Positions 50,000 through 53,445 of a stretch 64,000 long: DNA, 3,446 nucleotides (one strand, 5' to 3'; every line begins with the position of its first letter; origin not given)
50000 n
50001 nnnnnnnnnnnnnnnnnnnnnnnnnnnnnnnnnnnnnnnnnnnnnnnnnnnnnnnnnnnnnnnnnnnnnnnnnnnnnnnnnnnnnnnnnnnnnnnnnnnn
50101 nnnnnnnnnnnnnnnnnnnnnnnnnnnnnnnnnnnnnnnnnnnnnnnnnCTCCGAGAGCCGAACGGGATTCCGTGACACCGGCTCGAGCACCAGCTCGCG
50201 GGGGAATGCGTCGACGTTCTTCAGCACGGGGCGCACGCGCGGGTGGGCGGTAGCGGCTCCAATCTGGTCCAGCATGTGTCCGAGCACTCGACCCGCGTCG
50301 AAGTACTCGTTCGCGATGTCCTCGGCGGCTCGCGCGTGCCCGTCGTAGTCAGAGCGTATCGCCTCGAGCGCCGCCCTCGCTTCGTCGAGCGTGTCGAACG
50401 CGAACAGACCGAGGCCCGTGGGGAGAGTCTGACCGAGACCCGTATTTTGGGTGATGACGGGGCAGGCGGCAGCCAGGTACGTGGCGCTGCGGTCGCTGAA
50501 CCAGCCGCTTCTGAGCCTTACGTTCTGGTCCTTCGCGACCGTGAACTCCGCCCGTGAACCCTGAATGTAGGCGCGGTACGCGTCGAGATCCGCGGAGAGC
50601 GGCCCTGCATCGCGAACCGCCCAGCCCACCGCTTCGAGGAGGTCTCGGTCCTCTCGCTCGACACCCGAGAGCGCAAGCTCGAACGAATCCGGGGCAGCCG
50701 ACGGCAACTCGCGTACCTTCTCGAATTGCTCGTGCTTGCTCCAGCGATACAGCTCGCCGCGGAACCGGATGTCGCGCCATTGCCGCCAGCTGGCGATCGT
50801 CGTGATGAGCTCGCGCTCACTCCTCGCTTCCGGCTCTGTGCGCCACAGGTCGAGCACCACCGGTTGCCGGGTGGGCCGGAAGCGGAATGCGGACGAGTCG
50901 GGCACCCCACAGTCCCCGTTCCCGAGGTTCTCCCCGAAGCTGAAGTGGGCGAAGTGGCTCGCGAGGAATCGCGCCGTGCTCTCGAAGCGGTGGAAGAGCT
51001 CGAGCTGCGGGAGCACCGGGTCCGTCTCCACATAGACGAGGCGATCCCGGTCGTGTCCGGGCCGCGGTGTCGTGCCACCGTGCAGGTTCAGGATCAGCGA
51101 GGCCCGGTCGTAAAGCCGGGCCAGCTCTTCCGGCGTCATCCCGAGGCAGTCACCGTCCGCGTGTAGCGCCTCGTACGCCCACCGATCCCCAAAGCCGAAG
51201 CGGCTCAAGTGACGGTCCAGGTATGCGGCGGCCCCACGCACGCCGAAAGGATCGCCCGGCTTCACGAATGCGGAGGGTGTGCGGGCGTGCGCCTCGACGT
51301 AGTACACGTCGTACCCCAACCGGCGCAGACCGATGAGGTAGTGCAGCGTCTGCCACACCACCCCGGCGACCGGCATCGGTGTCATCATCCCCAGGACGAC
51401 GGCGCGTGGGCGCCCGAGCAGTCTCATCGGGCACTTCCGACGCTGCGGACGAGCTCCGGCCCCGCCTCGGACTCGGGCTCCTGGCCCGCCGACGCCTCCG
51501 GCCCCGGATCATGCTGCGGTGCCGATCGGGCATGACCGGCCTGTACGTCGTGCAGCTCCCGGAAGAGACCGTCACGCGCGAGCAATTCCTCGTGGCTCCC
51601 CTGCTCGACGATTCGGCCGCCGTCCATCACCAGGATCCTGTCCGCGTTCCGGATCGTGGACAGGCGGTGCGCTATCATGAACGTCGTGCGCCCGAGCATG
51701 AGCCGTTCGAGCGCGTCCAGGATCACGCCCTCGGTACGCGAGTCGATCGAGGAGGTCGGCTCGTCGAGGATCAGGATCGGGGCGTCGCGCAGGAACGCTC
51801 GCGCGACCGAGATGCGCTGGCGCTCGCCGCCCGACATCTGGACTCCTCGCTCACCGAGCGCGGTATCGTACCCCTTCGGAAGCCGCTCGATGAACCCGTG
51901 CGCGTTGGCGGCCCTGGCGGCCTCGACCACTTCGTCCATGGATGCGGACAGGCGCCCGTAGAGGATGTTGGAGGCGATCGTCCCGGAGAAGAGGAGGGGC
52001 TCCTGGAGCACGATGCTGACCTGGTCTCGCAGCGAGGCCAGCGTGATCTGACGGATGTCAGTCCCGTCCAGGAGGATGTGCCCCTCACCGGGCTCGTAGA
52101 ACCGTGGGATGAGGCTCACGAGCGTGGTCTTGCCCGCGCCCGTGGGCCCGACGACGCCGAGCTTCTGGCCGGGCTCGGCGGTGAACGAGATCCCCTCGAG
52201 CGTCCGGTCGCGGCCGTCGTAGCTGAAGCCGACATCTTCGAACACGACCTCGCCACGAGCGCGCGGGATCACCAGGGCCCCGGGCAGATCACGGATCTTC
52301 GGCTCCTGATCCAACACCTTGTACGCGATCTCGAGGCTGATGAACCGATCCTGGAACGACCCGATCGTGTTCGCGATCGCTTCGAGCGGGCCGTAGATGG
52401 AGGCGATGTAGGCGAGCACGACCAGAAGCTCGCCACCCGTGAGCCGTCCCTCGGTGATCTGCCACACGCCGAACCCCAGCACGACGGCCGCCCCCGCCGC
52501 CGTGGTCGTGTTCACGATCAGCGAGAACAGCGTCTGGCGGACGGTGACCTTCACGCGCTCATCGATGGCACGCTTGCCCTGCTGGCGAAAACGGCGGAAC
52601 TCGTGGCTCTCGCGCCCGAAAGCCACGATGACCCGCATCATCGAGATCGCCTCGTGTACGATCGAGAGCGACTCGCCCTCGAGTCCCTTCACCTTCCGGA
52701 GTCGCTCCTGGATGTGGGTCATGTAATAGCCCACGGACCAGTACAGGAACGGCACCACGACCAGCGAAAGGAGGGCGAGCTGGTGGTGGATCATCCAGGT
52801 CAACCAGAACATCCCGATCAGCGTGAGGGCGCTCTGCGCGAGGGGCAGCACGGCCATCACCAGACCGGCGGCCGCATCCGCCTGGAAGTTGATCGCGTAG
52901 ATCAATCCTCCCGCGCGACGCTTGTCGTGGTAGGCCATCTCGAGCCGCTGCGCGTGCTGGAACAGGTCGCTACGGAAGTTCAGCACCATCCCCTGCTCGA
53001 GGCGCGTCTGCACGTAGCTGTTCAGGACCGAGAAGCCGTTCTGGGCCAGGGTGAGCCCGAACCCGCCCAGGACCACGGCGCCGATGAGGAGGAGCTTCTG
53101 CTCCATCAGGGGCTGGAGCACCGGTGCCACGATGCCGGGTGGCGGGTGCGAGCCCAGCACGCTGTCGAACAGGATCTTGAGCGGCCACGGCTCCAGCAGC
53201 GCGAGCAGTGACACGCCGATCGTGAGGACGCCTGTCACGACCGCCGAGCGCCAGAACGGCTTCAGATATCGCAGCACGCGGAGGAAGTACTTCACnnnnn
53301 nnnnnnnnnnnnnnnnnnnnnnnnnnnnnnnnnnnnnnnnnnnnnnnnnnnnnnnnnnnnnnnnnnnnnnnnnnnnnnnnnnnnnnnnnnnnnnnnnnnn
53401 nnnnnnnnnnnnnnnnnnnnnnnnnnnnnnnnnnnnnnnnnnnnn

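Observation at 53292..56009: Operon leader is a GH-A hydrolase / GT2 / membrane-domain tri-fusion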

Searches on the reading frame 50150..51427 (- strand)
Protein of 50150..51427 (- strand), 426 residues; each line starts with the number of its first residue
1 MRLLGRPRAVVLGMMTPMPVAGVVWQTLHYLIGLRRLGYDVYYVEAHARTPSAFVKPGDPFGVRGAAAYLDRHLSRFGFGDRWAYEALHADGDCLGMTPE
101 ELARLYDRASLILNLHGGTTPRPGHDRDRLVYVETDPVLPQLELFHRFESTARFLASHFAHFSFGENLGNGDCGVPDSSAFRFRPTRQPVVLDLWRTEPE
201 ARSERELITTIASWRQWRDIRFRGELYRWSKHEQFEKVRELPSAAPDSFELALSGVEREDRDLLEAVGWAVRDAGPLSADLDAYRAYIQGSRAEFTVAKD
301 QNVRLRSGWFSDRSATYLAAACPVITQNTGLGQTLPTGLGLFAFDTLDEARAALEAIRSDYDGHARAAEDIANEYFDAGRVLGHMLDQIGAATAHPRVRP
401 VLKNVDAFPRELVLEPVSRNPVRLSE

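Call 23: search_protein_families(library=pfam, proteins=[window:50150-51427:-], max_evalue=5)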
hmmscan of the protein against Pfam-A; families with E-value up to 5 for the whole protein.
window:50150-51427:- (426 aa): 1 family
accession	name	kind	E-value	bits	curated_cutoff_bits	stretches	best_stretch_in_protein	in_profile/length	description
PF13524.12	Glyco_trans_1_2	-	0.0018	18.6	25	1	271-365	29-119/144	Glycosyl transferase-like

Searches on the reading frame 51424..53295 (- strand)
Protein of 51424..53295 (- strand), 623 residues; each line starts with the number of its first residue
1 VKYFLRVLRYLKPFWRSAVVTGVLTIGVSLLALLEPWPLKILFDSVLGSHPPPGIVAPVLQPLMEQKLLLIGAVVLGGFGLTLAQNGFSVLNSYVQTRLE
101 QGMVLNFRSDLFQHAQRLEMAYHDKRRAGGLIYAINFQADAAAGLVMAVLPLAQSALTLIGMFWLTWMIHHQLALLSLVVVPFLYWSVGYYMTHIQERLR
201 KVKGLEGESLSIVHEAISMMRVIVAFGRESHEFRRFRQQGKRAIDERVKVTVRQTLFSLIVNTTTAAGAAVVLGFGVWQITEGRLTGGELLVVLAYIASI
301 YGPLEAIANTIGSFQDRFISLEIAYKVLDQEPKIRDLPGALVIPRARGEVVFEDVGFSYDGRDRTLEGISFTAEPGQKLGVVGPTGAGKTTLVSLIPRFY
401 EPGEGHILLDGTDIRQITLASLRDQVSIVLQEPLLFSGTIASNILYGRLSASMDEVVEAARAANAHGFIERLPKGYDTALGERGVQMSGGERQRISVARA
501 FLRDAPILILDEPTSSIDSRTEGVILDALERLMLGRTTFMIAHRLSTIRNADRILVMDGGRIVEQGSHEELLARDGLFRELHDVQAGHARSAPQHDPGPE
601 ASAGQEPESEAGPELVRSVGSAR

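Call 5: search_protein_families(library=pfam, proteins=[window:51424-53295:-], max_evalue=0.01)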
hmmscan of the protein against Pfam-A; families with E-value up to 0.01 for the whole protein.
window:51424-53295:- (623 aa): 3 families
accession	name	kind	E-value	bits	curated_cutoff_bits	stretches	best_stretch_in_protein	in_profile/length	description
PF00005.33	ABC_tran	-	3.8e-32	112.2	25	1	366-515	1-137/137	ABC transporter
PF00664.28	ABC_membrane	-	7.4e-32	111.5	28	1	22-304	5-274/274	ABC transporter transmembrane region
PF02463.25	SMC_N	-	0.00038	20.4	40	1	397-555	101-209/220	RecF/RecN/SMC N terminal domain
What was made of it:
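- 51424..53295 (-): ABCB-type (type IV, MsbA/Sav1866-like) half-transporter. Translationally coupled through a GTGA overlap. Pfam ABC_membrane + ABC_tran (call 5).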

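Call 6: search_protein_families(library=ncbifam, proteins=[window:51424-53295:-], max_evalue=0.01)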
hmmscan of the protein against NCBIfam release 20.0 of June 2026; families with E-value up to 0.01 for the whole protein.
window:51424-53295:- (623 aa): 187 families (the best 25 are shown)
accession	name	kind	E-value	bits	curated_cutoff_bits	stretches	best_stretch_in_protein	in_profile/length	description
TIGR02203.1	MsbA_lipidA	equivalog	8.1e-136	453.8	602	1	4-586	2-570/572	lipid A export permease/ATP-binding protein MsbA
NF052233.1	CphA_assoc_ABC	equivalog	2.8e-132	442.6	880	1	4-595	172-753/766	cyanophycin metabolism-associated ABC transporter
TIGR02204.1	MsbA_rel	hypoth_equivalog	2.7e-122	409.3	780.4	1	89-585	75-575/576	ABC transporter, permease/ATP-binding protein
NF010178.0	PRK13657.1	equivalog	9.1e-119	397.5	733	1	2-585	5-570/588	glucan ABC transporter ATP-binding protein/ permease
NF045513.1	HepA_fam_ABC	equivalog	3.1e-110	369.4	725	1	81-585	104-609/610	heterocyst formation ABC transporter subunit HepA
NF008381.0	PRK11176.1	equivalog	9.9e-107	357.7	867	1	81-587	74-581/582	lipid A ABC transporter ATP-binding protein/permease MsbA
TIGR00958.1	3a01208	subfamily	2.2e-103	346.9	874.6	1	98-581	227-710/711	antigen peptide transporter 2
TIGR01846.1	type_I_sec_HlyB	subfamily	5.9e-101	338.8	725.55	1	80-586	187-693/694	type I secretion system permease/ATPase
TIGR01192.1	chvA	subfamily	2.6e-90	303.7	585.4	1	90-582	74-567/585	glucan export ABC transporter ATP-binding protein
TIGR03796.1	NHLM_micro_ABC1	equivalog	3.5e-89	299.9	853.3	1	73-581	195-708/710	NHLP family bacteriocin export ABC transporter peptidase/permease/ATPase subunit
NF008055.0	PRK10789.1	equivalog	1.8e-86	290.8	845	1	1-587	1-573/590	SmdA family multidrug ABC transporter permease/ATP-binding protein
TIGR03375.1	type_I_sec_LssB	subfamily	1e-85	288.4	693.1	1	156-573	273-690/696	type I secretion system permease/ATPase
TIGR03797.1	NHLM_micro_ABC2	equivalog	8.7e-79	265.8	709.4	1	70-585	174-685/686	NHLP bacteriocin export ABC transporter permease/ATPase subunit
TIGR02857.1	CydD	equivalog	2.3e-78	264.5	435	1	79-557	51-529/529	thiol reductant ABC exporter subunit CydD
NF000475.1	tet_ABC_46_B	exception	6.1e-77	259.5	1250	1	101-585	89-574/578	tetracycline efflux ABC transporter Tet(46) subunit B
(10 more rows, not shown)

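Call 49: search_solved_structures(query=window:51424-53295:-, max_evalue=1e-30)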
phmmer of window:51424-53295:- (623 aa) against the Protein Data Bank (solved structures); distinct sequences matched with E-value up to 1e-30: 267 (the best 60 are shown).
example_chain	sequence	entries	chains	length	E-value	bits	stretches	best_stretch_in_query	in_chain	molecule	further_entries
8woi_A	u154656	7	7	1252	3.1e-159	534.3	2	165-581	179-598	ABC transporter B family member 19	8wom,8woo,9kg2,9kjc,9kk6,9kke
9ody_A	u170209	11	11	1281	5.2e-159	533.6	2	108-596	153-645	ATP-binding cassette, sub-family B (MDR/TAP), member 4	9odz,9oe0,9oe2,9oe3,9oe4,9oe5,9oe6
9oe1_A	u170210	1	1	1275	1.3e-158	532.2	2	108-596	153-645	ATP-binding cassette, sub-family B (MDR/TAP), member 4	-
8wp0_A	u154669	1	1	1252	2e-158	531.7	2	165-581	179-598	ABC transporter B family member 19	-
6ujw_A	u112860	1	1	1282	8.1e-155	519.8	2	144-585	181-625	ATP-dependent translocase ABCB1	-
6ujt_A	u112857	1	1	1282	9.6e-155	519.5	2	144-585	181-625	ATP-dependent translocase ABCB1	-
9nfi_A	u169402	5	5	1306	1e-154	519.4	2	102-595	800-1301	Permeability Glycoprotein (P-gp)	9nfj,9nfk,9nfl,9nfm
7niu_A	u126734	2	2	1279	1.2e-154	519.2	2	153-589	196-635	Isoform 2 of Phosphatidylcholine translocator ABCB4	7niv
4ksb_A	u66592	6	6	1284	2.1e-154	518.4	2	144-585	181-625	Multidrug resistance protein 1A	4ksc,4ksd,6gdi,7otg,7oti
4q9h_A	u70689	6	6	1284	2.2e-154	518.3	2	144-585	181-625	Multidrug resistance protein 1A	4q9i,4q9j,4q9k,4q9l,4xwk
4lsg_A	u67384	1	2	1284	2.4e-154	518.2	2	144-585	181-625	Multidrug resistance protein 1A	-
3g60_A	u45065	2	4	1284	3.5e-154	517.7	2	144-585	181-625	Multidrug resistance protein 1a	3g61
6ujs_A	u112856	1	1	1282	3.6e-154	517.6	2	144-585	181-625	ATP-dependent translocase ABCB1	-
5kpi_A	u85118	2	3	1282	3.6e-154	517.6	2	144-585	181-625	Multidrug resistance protein 1A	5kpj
4m2s_A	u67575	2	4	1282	3.9e-154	517.5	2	144-585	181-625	Multidrug resistance protein 1A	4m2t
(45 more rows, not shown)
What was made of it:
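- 51424..53295 (-): NCBIfam and PDB hits (calls 6, 49).
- On Type IV (ABCB/MsbA-like) ABC exporter (the partner gene): Sav1866 at E 1e-98 over residues 6-585 (call 49).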
